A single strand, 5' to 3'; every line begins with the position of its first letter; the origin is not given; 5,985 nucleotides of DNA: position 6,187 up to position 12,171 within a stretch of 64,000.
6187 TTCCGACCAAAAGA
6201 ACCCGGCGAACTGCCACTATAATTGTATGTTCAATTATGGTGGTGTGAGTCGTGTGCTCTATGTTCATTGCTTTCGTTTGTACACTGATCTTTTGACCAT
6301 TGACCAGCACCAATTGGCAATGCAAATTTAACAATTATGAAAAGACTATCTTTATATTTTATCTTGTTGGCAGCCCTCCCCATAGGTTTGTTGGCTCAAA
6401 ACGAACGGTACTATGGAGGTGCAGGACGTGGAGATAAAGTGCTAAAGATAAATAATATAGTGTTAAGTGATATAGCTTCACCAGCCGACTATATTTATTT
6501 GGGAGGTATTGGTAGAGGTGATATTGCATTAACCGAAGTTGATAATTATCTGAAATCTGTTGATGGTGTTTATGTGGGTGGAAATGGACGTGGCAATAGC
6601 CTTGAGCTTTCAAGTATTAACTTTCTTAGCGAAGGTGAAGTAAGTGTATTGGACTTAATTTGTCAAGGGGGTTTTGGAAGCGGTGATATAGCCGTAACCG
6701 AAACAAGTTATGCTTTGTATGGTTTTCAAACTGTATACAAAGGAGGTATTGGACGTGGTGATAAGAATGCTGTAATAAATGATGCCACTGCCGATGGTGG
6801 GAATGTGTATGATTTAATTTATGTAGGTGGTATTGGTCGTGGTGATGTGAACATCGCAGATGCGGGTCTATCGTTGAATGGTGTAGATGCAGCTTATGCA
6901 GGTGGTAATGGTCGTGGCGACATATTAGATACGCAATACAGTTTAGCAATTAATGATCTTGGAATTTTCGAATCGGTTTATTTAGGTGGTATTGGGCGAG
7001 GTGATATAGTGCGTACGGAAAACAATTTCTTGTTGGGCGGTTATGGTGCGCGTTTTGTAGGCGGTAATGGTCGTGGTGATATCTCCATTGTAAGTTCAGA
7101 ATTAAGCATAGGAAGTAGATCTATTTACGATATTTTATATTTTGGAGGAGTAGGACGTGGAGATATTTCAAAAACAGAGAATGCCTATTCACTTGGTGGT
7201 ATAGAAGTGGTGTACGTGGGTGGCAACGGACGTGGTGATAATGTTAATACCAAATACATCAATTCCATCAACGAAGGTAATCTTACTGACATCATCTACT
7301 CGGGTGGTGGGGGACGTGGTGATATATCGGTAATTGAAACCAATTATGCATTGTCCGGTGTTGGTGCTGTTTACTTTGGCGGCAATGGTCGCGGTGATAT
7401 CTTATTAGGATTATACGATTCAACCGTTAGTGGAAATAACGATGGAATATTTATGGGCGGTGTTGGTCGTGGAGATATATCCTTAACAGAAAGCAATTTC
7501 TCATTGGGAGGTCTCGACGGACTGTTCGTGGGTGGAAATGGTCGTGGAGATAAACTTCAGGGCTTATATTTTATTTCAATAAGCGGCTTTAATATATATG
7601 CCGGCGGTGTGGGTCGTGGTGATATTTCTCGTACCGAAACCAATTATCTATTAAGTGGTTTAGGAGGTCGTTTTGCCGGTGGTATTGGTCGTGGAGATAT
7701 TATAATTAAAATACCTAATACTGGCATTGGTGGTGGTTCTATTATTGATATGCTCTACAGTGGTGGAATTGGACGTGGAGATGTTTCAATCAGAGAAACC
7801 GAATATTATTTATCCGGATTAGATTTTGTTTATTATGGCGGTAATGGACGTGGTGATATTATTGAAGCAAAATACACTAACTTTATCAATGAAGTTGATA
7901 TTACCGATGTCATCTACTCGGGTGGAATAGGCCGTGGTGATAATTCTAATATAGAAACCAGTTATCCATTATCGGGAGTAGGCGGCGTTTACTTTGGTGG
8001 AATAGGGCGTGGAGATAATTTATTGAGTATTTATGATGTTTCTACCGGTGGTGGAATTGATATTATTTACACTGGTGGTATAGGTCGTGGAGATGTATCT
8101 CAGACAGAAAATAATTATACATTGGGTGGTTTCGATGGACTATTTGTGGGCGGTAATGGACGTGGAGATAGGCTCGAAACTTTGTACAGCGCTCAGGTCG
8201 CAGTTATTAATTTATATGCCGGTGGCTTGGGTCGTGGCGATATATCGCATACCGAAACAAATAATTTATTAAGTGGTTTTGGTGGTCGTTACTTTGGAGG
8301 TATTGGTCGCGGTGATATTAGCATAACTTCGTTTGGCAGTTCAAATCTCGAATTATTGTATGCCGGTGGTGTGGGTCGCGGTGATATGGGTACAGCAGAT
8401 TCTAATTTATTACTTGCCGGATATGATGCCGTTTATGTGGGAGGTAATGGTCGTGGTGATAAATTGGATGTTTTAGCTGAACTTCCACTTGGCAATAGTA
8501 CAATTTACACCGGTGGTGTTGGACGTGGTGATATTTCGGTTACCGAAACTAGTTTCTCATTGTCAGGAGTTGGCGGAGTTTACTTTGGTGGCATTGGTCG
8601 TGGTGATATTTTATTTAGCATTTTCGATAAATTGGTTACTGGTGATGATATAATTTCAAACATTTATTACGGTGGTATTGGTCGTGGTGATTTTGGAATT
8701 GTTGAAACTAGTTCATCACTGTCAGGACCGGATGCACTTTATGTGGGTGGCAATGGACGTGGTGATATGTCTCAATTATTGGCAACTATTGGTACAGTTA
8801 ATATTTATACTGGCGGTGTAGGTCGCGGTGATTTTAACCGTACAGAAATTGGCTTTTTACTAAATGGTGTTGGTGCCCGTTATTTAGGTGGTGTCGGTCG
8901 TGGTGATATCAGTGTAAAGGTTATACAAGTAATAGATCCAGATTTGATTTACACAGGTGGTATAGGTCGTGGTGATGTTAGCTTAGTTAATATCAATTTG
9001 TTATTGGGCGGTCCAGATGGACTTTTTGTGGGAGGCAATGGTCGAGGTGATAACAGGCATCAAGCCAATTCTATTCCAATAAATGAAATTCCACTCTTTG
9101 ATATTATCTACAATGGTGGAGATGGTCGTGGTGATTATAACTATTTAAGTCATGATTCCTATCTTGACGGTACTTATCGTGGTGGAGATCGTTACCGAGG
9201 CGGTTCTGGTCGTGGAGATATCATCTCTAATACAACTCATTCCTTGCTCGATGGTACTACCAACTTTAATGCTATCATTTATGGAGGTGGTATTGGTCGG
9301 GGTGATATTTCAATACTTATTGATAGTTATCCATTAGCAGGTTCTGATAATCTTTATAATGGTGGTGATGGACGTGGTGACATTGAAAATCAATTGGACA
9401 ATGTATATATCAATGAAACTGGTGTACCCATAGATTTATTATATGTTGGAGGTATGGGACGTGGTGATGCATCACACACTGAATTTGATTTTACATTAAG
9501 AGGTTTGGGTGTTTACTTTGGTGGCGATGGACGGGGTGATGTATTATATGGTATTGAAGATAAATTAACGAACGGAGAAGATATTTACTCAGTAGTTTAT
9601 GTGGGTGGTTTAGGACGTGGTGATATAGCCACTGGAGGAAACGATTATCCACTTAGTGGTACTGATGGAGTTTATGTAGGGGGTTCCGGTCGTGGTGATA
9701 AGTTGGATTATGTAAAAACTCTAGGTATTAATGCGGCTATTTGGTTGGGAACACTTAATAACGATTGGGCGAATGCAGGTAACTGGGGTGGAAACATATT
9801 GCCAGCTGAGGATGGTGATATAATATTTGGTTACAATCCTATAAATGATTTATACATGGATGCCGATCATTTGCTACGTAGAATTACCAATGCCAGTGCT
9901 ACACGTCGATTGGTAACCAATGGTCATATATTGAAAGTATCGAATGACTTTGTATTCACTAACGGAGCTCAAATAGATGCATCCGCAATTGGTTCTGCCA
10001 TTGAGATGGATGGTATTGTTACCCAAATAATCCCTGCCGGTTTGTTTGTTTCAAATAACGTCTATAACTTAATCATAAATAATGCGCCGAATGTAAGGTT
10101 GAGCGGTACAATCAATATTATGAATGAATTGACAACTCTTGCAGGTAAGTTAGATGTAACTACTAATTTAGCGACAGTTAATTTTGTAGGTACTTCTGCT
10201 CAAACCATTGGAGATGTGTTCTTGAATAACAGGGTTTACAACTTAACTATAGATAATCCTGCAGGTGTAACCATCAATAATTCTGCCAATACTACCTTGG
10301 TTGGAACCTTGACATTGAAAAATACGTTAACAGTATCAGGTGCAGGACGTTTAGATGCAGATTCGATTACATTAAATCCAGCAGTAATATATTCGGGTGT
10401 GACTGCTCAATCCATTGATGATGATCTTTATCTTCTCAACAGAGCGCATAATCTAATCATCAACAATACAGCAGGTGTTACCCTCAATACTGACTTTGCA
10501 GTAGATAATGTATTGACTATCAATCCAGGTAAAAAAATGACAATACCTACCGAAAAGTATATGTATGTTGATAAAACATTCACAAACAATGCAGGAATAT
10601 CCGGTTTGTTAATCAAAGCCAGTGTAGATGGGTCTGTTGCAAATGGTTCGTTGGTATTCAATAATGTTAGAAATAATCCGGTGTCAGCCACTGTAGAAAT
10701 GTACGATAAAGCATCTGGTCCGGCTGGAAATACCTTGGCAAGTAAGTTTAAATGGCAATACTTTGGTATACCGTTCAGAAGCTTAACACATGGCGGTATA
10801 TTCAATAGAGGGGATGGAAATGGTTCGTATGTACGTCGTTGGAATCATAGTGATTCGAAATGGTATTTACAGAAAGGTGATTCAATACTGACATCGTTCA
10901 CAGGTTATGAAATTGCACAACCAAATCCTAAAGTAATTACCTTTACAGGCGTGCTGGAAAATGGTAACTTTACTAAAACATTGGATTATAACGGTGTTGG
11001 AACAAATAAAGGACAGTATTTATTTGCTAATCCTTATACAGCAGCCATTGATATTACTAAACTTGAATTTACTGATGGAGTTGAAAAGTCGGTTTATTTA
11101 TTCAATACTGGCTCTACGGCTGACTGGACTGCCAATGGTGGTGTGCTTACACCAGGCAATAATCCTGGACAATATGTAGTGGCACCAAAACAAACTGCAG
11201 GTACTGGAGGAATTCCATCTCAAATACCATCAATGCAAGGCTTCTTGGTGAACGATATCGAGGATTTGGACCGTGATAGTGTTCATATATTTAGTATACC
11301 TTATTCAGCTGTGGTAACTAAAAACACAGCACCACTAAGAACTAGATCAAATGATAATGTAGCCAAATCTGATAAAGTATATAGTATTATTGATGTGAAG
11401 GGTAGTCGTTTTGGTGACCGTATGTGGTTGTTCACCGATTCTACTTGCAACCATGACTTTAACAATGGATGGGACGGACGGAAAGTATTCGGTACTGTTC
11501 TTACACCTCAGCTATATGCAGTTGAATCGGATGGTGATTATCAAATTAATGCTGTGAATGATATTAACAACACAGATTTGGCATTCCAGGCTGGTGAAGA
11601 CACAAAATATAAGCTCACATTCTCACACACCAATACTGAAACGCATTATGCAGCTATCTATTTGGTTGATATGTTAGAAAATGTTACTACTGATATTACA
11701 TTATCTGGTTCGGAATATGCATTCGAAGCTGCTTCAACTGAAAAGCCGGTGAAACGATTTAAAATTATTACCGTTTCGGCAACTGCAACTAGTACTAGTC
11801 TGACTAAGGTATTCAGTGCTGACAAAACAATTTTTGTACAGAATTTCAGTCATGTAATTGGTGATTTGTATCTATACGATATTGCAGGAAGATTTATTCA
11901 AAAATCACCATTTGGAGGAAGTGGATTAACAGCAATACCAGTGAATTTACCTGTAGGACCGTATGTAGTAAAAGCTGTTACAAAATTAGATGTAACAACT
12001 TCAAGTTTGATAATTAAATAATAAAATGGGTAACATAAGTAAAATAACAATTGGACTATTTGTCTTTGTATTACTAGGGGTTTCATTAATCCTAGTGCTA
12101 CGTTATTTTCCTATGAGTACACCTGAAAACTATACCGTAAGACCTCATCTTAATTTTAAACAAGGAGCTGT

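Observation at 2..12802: Candidate undescribed surface system: variable-tip FGE/C-lectin paralogue array, a 43-repeat T9SS protein and a sorting-signal protein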

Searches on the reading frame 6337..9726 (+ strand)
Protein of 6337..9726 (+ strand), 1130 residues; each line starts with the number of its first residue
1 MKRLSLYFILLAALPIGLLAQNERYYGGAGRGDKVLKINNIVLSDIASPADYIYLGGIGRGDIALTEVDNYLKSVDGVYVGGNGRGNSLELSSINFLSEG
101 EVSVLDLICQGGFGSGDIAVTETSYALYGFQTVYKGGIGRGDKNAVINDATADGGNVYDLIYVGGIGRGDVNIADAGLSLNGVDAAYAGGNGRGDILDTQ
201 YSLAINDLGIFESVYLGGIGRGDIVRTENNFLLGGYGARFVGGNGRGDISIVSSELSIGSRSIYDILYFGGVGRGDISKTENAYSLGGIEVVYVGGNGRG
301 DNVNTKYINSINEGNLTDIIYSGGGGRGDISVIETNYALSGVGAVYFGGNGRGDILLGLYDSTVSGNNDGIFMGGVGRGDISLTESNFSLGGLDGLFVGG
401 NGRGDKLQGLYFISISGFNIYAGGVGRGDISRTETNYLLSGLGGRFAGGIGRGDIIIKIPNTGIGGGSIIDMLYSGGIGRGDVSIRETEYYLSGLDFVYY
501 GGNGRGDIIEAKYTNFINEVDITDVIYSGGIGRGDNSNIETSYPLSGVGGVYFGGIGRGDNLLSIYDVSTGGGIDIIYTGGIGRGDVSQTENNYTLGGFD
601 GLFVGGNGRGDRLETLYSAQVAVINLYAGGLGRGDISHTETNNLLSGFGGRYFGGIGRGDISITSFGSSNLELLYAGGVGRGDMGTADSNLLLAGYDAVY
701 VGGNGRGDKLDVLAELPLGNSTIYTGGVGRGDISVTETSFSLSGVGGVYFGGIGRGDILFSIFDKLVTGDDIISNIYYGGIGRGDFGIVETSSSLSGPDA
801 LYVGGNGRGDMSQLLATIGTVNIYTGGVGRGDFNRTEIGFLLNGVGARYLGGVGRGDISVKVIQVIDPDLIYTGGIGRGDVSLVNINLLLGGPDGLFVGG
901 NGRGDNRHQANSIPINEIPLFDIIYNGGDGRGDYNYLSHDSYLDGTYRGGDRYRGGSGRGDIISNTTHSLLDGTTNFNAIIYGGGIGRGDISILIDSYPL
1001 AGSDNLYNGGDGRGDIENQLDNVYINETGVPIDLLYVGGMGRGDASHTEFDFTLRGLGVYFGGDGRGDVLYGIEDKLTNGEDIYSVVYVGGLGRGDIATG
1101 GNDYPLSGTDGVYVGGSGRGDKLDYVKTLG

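Call 75: search_protein_families(library=pfam, proteins=[window:6337-9726:+], max_evalue=10)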
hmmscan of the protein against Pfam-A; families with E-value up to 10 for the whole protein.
window:6337-9726:+ (1130 aa): 0 families

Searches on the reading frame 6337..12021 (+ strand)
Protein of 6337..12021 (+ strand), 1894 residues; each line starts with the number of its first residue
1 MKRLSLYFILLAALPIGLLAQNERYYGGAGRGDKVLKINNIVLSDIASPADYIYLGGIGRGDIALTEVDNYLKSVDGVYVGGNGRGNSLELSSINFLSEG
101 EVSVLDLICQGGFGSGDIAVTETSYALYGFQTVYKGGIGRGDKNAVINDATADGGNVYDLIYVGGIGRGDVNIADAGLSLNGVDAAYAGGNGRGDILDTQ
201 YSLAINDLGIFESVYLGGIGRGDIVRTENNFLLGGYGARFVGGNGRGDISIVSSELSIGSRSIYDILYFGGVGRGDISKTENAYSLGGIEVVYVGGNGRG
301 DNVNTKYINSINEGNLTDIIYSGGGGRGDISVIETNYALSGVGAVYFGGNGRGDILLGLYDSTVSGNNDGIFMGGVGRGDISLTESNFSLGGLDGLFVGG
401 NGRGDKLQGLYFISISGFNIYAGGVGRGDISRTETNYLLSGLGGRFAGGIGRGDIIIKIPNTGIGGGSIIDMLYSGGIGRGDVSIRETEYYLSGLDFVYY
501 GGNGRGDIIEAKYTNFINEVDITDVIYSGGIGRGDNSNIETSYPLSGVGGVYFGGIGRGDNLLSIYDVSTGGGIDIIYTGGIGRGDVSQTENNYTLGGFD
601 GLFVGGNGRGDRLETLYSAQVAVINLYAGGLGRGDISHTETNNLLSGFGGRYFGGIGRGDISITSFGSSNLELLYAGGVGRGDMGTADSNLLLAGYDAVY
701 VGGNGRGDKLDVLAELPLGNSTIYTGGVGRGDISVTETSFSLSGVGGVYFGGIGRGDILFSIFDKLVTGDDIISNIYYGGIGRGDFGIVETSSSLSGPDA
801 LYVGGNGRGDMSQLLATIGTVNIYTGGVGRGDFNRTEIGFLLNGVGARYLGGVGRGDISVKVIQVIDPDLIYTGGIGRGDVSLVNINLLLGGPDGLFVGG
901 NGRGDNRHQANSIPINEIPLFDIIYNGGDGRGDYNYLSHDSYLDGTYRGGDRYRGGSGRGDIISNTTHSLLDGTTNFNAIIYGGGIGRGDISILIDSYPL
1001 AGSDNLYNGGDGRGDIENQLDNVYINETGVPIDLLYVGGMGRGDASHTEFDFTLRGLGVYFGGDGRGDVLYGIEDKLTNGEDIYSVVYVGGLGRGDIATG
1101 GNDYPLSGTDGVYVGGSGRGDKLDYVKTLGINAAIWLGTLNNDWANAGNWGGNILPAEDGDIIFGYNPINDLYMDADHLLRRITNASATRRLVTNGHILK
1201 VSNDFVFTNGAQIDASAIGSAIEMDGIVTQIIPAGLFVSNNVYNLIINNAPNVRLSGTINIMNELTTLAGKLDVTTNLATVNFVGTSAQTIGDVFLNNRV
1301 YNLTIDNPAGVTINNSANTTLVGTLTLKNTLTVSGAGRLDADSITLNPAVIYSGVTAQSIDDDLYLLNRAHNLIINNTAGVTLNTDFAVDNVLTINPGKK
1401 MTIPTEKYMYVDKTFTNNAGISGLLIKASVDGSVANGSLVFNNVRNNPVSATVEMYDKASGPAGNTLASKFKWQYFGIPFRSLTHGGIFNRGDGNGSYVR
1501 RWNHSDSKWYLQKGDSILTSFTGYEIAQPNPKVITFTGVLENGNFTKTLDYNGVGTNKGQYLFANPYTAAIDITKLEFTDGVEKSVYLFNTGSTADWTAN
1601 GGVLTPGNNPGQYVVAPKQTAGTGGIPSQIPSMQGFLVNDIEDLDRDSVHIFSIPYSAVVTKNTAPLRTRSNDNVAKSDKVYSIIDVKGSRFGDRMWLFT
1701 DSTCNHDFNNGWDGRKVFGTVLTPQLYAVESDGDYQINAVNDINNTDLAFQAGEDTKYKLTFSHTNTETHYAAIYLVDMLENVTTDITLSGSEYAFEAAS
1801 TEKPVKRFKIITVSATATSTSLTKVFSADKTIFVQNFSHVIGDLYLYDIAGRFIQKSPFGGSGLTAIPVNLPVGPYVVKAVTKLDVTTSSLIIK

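Call 3: search_protein_families(library=pfam, proteins=[window:6337-12021:+], max_evalue=0.1)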
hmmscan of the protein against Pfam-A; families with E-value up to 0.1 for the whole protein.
window:6337-12021:+ (1894 aa): 0 families

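Call 4: search_protein_families(library=ncbifam, proteins=[window:6337-12021:+], max_evalue=0.1)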
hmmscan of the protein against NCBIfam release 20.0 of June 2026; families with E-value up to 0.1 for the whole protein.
window:6337-12021:+ (1894 aa): 2 families
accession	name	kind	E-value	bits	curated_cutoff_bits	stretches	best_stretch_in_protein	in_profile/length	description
TIGR04183.1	Por_Secre_tail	domain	0.054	13.5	23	1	1830-1894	9-72/72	T9SS type A sorting domain-containing protein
TIGR00583.1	mre11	equivalog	0.088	11.7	434.6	0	1751-1836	195-279/405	DNA repair protein (mre11)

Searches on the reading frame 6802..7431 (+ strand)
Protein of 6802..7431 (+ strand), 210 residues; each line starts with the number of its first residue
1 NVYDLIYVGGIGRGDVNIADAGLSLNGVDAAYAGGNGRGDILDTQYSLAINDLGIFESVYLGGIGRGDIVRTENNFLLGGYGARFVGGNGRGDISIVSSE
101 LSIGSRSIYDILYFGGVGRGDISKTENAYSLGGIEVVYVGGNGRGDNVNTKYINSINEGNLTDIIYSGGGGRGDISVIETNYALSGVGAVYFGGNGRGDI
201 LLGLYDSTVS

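Call 66: predict_structure(alignment_id=A5)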
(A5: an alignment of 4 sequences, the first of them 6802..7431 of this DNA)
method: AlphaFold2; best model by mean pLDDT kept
length: 210 residues; sequences in the alignment: 4
mean_pLDDT: 49.3   pTM: 0.44
mean pLDDT of the five models: 49.3, 47.0, 46.4, 43.0, 32.7
residues with pLDDT >= 90: 0; 70-90: 0; 50-70: 112; < 50: 98
segments of 3 or more residues with pLDDT < 50: 36-40, 98-110, 120-125, 127-134, 142-164, 172-174, 178-187, 201-210
pLDDT, mean of each block of 10 residues (from residue 1): 54 51 54 50 53 53 52 49 54 50 45 52 44 48 46 40 49 48 47 52 44
secondary structure, 60 per line:
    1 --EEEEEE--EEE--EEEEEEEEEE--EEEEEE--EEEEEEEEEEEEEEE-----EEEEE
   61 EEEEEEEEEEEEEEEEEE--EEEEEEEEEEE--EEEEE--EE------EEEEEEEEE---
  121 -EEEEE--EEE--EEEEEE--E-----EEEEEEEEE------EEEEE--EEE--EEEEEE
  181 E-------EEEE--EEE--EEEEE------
elements in order: E3-8 E11-13 E16-25 E28-33 E36-50 E56-78 E81-91 E94-98 E109-117 E122-126 E129-131 E134-139 E148-156 E163-167 E170-172 E175-181 E189-192 E195-197 E200-204

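Call 74: search_solved_structures(query=A5, max_evalue=1)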
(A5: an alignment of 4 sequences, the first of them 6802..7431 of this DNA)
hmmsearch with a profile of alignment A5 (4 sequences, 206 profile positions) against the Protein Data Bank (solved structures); distinct sequences matched with E-value up to 1: 1.
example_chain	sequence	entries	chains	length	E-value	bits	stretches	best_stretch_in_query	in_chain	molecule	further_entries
8k32_A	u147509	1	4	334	0.52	13.3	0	83-178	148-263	Ketol-acid reductoisomerase (NADP(+))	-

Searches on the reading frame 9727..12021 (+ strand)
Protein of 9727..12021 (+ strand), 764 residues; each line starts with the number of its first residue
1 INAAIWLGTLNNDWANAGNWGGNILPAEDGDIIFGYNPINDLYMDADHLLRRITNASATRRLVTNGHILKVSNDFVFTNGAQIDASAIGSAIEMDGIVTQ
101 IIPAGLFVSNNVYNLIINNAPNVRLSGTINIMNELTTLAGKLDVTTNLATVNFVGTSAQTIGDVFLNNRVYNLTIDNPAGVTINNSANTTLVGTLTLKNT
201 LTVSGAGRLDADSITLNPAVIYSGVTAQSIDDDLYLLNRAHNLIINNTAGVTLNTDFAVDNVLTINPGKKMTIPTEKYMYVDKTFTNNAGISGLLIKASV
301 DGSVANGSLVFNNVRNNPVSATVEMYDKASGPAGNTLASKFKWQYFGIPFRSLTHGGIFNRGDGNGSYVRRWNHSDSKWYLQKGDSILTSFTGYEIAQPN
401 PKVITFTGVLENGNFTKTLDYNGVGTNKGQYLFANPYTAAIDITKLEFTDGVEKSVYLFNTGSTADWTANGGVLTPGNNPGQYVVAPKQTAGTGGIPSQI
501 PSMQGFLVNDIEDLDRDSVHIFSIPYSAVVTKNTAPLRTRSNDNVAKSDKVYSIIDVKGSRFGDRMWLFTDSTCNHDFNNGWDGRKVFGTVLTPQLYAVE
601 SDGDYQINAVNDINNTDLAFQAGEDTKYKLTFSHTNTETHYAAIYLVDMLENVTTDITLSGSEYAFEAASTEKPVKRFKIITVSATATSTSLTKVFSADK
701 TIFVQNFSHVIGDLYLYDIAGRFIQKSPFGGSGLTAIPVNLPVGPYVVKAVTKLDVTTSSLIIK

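Call 75: search_protein_families(library=pfam, proteins=[window:9727-12021:+], max_evalue=10)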
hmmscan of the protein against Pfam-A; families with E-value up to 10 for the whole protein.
window:9727-12021:+ (764 aa): 1 family
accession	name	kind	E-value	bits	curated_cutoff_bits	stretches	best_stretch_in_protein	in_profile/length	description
PF25549.1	DUF7927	-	0.79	10.4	31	1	620-682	16-75/132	Domain of unknown function (DUF7927)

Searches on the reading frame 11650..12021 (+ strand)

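Call 75: search_protein_families(library=pfam, proteins=[window:11650-12021:+], max_evalue=10)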
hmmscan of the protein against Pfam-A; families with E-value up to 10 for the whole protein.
window:11650-12021:+ (123 aa): 2 families
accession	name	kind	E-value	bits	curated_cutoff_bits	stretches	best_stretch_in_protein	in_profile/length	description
PF18705.7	DUF5643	-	0.081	13.3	34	1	34-122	14-93/115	Family of unknown function (DUF5643)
PF23719.1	VapB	-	0.25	11.9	27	1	33-77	26-73/97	Antitoxin VapB-like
